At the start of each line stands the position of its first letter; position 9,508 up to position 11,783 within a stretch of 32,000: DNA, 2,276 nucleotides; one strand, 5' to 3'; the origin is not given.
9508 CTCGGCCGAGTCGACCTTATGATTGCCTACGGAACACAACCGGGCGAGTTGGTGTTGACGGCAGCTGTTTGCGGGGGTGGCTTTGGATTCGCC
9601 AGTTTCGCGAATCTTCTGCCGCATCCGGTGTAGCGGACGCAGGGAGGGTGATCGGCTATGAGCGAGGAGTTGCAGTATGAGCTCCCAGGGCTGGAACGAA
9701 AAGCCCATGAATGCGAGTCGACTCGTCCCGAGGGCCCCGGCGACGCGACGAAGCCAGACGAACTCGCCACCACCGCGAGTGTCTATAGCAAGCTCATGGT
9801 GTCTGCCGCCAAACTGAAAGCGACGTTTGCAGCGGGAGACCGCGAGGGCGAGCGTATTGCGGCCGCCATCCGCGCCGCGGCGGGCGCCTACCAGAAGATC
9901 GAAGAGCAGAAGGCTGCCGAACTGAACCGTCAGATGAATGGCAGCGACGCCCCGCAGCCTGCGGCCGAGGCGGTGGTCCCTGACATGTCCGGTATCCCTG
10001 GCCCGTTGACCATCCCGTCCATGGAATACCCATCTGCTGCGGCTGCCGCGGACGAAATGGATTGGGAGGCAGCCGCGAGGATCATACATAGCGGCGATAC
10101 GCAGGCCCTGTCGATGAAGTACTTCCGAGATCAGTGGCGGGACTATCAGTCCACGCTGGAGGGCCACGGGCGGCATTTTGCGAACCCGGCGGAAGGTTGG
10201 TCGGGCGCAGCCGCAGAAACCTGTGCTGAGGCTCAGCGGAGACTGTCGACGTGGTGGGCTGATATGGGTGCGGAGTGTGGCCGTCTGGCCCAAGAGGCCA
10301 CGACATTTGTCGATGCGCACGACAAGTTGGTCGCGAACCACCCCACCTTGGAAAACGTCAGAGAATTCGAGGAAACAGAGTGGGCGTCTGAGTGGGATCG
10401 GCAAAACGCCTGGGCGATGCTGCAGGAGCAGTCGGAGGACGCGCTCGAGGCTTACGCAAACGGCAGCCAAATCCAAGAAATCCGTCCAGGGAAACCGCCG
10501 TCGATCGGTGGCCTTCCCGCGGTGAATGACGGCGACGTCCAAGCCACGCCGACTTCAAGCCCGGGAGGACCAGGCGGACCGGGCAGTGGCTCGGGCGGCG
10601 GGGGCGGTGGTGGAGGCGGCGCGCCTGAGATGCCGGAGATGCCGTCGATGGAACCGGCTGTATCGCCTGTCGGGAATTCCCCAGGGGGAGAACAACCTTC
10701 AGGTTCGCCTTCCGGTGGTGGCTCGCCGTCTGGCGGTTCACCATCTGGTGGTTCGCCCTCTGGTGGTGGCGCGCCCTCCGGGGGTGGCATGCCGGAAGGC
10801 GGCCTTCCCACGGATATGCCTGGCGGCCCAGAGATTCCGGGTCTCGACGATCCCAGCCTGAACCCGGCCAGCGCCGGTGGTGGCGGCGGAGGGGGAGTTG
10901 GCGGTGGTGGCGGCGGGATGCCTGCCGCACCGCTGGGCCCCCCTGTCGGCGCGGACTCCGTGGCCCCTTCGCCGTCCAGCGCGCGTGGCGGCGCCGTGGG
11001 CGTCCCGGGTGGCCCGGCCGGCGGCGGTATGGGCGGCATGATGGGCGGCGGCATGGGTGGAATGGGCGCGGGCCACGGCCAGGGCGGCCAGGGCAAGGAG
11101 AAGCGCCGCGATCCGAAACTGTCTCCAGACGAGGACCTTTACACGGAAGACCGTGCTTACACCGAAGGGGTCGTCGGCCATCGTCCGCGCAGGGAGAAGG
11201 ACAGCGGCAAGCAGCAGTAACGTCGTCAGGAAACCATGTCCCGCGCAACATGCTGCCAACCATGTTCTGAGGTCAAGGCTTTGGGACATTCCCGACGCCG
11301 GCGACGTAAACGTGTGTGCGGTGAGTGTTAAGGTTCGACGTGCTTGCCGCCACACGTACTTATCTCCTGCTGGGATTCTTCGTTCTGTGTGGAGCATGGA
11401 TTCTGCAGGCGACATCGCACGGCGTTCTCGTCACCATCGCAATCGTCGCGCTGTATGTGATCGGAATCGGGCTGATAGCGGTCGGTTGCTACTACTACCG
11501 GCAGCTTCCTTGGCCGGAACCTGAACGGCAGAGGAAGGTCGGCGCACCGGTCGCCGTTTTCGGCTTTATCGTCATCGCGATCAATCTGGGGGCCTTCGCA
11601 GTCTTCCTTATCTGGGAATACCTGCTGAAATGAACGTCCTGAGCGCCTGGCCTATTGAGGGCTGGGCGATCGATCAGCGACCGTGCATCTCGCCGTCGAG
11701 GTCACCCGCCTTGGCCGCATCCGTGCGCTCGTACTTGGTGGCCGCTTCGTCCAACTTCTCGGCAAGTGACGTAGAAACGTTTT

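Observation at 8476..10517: Mosaic divergence: a 2,042-bp block with 3 mismatches embedded in cassettes that are otherwise strongly diverged (candidate gene-conversion tract)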

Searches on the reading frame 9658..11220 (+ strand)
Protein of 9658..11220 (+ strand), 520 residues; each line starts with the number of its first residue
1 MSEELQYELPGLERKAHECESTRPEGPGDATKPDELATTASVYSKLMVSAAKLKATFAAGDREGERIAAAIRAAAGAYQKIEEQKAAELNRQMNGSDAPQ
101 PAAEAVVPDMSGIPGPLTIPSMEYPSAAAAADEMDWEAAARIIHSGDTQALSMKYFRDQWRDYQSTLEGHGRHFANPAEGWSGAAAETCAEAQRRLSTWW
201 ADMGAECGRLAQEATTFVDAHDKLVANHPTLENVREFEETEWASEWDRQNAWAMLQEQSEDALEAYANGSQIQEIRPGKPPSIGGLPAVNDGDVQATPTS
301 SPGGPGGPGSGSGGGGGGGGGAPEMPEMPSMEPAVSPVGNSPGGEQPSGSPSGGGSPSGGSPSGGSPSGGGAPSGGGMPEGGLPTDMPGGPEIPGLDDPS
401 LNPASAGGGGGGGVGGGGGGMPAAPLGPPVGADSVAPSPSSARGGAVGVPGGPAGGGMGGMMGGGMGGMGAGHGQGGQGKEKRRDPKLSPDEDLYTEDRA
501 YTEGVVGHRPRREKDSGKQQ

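Call 7: search_protein_families(library=pfam, proteins=[window:9658-11220:+], max_evalue=0.01)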
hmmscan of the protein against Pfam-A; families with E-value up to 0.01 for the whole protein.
window:9658-11220:+ (520 aa): 3 families
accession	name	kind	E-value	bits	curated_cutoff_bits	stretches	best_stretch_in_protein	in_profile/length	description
PF21856.2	EspB_PPE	-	1.2e-24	87.6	27.7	1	135-282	3-151/152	ESX-1 secretion-associated protein EspB, PPE domain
PF18625.7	EspB_PE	-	3.2e-22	79.2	29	1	11-84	2-76/77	ESX-1 secreted protein B PE domain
PF00823.25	PPE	-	0.0038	17.7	26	1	173-235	47-110/165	PPE family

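Call 8: search_protein_families(library=ncbifam, proteins=[window:9658-11220:+], max_evalue=0.01)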
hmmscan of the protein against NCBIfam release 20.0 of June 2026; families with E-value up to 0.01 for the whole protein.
window:9658-11220:+ (520 aa): 1 family
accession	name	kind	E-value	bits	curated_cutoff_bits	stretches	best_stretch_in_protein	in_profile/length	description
NF052471.1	EspB_fam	equivalog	1.5e-51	176.4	450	2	7-380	9-375/459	EspB family ESX-1 secretion system-associated protein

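Call 12: find_related_loci(query=window:9658-11220:+, collection=genome_contigs, flank=10000)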
Query window:9658-11220:+ (520 aa) in genome_contigs; peptide patterns used: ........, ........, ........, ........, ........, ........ (x = any residue, [..] = any of these).
600 stretches matched a pattern (row limit reached: there are more); 1 encode a relative of the query (tblastn E <= 1e-3); 1 distinct loci.
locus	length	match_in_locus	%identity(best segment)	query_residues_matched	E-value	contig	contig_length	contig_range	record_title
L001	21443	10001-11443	51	33-518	2e-93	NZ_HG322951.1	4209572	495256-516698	Mycolicibacterium septicum DSM 44393 strain type strain: DSM 44393, whole genome shotgun sequence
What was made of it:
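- Tried and rejected: It returned only M. septicum at 51% (call 12).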

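Call 14: find_encoding_contigs(protein=window:9658-11220:+, flank=10000, max_places=10)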
Protein window:9658-11220:+ (520 aa): 2 contigs read that carry it; 2 places shown.
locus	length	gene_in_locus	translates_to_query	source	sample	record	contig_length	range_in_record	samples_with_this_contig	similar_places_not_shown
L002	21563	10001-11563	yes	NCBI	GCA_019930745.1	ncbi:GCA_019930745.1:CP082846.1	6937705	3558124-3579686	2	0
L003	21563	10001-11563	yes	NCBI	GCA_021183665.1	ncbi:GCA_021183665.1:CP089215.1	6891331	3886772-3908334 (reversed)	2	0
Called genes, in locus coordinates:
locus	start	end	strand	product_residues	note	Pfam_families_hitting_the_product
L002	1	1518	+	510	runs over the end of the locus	PF08817:YukD, PF19053:EccD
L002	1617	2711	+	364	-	PF27060:Mycobact_ESX1_assoc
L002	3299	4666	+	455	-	PF14690:Zn_ribbon_ISL3, PF13542:HTH_Tnp_ISL3, PF01610:DDE_Tnp_ISL3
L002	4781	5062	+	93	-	PF27060:Mycobact_ESX1_assoc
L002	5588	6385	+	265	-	-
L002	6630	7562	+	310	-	PF27060:Mycobact_ESX1_assoc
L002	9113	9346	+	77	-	PF27215:EspK_C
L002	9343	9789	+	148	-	PF27215:EspK_C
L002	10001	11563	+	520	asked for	-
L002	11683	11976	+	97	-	-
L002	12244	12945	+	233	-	PF07929:PRiA4_ORF3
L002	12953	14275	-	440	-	PF13542:HTH_Tnp_ISL3 (weak), PF01610:DDE_Tnp_ISL3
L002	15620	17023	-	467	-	PF13701:DDE_Tnp_1_4, PF01609:DDE_Tnp_1 (weak)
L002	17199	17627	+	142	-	-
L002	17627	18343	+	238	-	PF00665:rve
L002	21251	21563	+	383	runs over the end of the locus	PF27060:Mycobact_ESX1_assoc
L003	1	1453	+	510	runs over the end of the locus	PF08817:YukD, PF19053:EccD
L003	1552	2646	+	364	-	PF27060:Mycobact_ESX1_assoc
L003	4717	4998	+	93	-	PF27060:Mycobact_ESX1_assoc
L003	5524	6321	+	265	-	-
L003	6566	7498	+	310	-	PF27060:Mycobact_ESX1_assoc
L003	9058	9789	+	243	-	PF27215:EspK_C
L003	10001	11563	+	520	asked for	-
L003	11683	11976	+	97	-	-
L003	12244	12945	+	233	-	PF07929:PRiA4_ORF3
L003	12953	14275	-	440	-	PF13542:HTH_Tnp_ISL3 (weak), PF01610:DDE_Tnp_ISL3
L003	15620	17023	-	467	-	PF13701:DDE_Tnp_1_4, PF01609:DDE_Tnp_1 (weak)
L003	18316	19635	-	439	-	PF00872:Transposase_mut, PF10551:MULE (weak)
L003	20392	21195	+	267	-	-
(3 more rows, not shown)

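Call 46: search_solved_structures(query=L003:9058-9789:+, show_alignments=1)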
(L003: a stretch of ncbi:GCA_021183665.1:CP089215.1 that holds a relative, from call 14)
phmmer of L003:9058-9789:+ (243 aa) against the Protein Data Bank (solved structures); distinct sequences matched with E-value up to 0.001: 1.
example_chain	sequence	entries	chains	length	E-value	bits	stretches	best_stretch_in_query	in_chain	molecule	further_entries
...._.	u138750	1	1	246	1.3e-73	250.6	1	3-242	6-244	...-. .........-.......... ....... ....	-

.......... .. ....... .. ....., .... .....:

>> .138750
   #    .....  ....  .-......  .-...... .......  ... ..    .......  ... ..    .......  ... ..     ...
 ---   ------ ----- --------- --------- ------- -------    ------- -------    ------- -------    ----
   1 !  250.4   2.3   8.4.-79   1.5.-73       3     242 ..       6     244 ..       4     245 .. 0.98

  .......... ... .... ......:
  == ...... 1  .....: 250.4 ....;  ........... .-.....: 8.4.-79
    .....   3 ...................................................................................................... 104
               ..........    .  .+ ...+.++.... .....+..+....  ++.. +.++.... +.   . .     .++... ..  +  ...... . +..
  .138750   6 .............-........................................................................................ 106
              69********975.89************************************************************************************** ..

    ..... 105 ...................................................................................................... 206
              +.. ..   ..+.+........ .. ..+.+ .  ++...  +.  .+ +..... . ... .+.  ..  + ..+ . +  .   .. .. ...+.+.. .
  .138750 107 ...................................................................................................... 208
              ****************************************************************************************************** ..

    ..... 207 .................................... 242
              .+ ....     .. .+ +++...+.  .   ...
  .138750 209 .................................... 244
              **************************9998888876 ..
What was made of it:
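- On EspK-EspB chaperone-substrate module: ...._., E = 1.3e-73, for the intact sister-strain copy (call 46).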

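Call 48: search_solved_structures(query=window:9658-11220:+, show_alignments=1, max_evalue=1e-100)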
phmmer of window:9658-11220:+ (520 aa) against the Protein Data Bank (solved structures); distinct sequences matched with E-value up to 1e-100: 2.
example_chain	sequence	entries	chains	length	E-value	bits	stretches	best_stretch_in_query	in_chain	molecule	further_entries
4wj2_A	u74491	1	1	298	5.7e-192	642.5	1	1-296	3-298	Antigen MTB48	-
4wj1_A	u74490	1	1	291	3.3e-186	623.5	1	1-287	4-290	Antigen MTB48, Mycobacterial protein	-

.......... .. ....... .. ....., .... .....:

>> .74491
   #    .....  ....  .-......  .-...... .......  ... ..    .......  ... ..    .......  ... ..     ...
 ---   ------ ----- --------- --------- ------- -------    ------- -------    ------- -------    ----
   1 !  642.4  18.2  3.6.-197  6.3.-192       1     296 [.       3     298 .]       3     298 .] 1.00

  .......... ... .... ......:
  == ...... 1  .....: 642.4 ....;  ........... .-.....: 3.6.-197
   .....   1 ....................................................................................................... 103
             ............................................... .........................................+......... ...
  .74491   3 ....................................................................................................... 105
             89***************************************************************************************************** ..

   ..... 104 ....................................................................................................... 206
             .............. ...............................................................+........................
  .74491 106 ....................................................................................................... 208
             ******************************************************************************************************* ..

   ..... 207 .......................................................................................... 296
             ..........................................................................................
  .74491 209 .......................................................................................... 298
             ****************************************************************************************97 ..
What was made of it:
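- On EspK-EspB chaperone-substrate module: 4WJ2, 642 bits over residues 1-296 (call 48).
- The right edge falls within about 5 codons of the end of the structured EspB domain (calls 7, 48).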

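Call 50: list_cluster_members(proteins=[window:9658-11220:+, window:24487-26052:+, L003:9058-9789:+])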
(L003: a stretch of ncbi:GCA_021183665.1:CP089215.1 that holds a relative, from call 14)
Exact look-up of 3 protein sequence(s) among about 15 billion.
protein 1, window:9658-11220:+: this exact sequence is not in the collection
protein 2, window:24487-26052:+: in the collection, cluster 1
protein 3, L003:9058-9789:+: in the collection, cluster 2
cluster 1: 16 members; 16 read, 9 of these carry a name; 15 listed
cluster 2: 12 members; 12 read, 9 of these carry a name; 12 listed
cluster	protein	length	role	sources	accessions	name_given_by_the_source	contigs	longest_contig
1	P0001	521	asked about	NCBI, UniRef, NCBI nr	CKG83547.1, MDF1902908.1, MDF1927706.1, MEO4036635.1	type VII secretion system ESX-1 target EspB [Mycolicibacterium smegmatis] | type VII secretion system ESX-1 target EspB n=1 Tax=Mycolicibacterium smegmatis ...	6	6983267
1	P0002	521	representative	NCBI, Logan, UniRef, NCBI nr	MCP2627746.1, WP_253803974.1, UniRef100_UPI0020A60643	type VII secretion system ESX-1 target EspB [Mycolicibacterium smegmatis] | type VII secretion system ESX-1 target EspB n=1 Tax=Mycolicibacterium smegmatis ...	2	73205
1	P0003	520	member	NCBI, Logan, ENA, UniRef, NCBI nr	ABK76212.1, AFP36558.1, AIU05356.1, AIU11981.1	type VII secretion system ESX-1 target EspB [Mycolicibacterium smegmatis] | Uncharacterized protein n=3 Tax=Mycolicibacterium smegmatis TaxID=1772 RepID=I7FCE3_MYCS2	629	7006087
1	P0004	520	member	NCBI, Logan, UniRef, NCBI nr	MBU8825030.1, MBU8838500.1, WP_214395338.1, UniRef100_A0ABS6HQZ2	PPE domain-containing protein [Mycolicibacterium goodii] | Type VII secretion system ESX-1 target EspB n=1 Tax=Mycolicibacterium goodii TaxID=134601 ... | type VII secretion system ESX-1 target EspB [Mycolicibacterium goodii]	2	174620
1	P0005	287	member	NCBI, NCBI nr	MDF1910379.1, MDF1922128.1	type VII secretion system ESX-1 target EspB, partial [Mycolicibacterium smegmatis] | type VII secretion system ESX-1 target EspB [Mycolicibacterium smegmatis]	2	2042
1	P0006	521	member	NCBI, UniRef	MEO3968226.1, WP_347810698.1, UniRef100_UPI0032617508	type VII secretion system ESX-1 target EspB [Mycolicibacterium smegmatis] | type VII secretion system ESX-1 target EspB n=1 Tax=Mycolicibacterium smegmatis ...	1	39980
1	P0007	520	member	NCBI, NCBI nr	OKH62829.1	hypothetical protein EB74_15280 [Mycobacterium sp. SWH-M5]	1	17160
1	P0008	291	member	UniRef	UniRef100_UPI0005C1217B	Antigen MTB48, Mycobacterial protein n=1 Tax=Mycolicibacterium smegmatis (strain ATCC ...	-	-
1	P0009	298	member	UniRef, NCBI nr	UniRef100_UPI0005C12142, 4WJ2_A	Antigen MTB48 n=1 Tax=Mycolicibacterium smegmatis (strain ATCC 700084 / mc(2)155) ... | Chain A, Antigen MTB48 [Mycolicibacterium smegmatis MC2 155]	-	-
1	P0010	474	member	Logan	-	-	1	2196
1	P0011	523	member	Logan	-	-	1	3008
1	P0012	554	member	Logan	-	-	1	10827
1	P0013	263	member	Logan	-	-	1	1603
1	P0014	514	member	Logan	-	-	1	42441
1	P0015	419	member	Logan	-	-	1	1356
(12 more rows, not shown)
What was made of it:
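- Checked: In two draft assemblies a partial EspB of 287 aa lies on a contig of exactly 2,042 bp (call 50).
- Source names read 'Mycolicibacterium smegmatis' (call 50).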

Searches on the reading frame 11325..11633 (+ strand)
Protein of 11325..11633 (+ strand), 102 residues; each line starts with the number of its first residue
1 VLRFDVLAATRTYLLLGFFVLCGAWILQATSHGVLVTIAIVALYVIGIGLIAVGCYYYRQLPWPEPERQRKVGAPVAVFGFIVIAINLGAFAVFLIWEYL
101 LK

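Call 7: search_protein_families(library=pfam, proteins=[window:11325-11633:+], max_evalue=0.01)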
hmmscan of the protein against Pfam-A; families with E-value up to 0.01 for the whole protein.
window:11325-11633:+ (102 aa): 0 families

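Call 8: search_protein_families(library=ncbifam, proteins=[window:11325-11633:+], max_evalue=0.01)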
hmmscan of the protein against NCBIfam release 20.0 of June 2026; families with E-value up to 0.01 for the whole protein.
window:11325-11633:+ (102 aa): 0 families

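Call 41: find_encoding_contigs(protein=window:11340-11633:+, flank=3000, max_places=10)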
Protein window:11340-11633:+ (97 aa): 12 contigs read that carry it; 10 places shown.
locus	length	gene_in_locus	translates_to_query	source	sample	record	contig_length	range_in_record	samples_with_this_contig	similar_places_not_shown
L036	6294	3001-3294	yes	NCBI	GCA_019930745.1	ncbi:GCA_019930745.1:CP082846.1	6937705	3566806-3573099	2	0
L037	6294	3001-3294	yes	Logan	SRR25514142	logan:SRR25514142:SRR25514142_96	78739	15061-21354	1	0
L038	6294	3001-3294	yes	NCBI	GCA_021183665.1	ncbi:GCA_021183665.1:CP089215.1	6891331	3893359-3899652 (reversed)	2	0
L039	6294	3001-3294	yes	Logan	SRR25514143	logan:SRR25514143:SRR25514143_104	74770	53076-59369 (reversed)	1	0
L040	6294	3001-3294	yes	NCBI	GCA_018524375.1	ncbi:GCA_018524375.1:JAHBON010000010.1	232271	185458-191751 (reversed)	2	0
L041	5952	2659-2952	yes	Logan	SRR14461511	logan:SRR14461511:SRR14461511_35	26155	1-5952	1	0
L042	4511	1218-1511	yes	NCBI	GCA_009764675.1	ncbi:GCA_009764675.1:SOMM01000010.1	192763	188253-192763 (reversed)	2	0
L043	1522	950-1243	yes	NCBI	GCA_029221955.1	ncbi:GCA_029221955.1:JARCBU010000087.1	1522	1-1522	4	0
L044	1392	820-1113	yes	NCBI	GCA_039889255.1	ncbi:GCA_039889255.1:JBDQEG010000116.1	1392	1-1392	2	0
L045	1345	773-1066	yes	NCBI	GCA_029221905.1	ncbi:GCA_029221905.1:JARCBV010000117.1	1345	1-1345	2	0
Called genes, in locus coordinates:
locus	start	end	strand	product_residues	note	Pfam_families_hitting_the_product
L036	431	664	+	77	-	PF27215:EspK_C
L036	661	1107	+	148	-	PF27215:EspK_C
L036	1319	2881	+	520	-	-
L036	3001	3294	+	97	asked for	-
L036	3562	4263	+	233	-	PF07929:PRiA4_ORF3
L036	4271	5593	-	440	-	PF13542:HTH_Tnp_ISL3 (weak), PF01610:DDE_Tnp_ISL3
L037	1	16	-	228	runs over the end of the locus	-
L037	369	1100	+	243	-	PF27215:EspK_C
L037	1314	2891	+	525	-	-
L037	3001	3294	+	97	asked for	-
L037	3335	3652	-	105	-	PF10824:T7SS_ESX_EspC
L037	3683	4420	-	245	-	PF18879:EspA_EspE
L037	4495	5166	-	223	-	-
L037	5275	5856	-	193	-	-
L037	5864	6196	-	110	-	PF02575:YbaB_DNA_bd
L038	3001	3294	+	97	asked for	-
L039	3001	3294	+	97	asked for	-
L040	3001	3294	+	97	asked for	-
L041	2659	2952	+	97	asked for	-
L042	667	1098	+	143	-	-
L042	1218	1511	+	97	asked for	-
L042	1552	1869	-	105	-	PF10824:T7SS_ESX_EspC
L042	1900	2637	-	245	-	PF18879:EspA_EspE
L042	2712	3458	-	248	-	-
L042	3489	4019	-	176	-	-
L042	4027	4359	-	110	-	PF02575:YbaB_DNA_bd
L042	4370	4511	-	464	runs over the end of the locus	PF11203:EccE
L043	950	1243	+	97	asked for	-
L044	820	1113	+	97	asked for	-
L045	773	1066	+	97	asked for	-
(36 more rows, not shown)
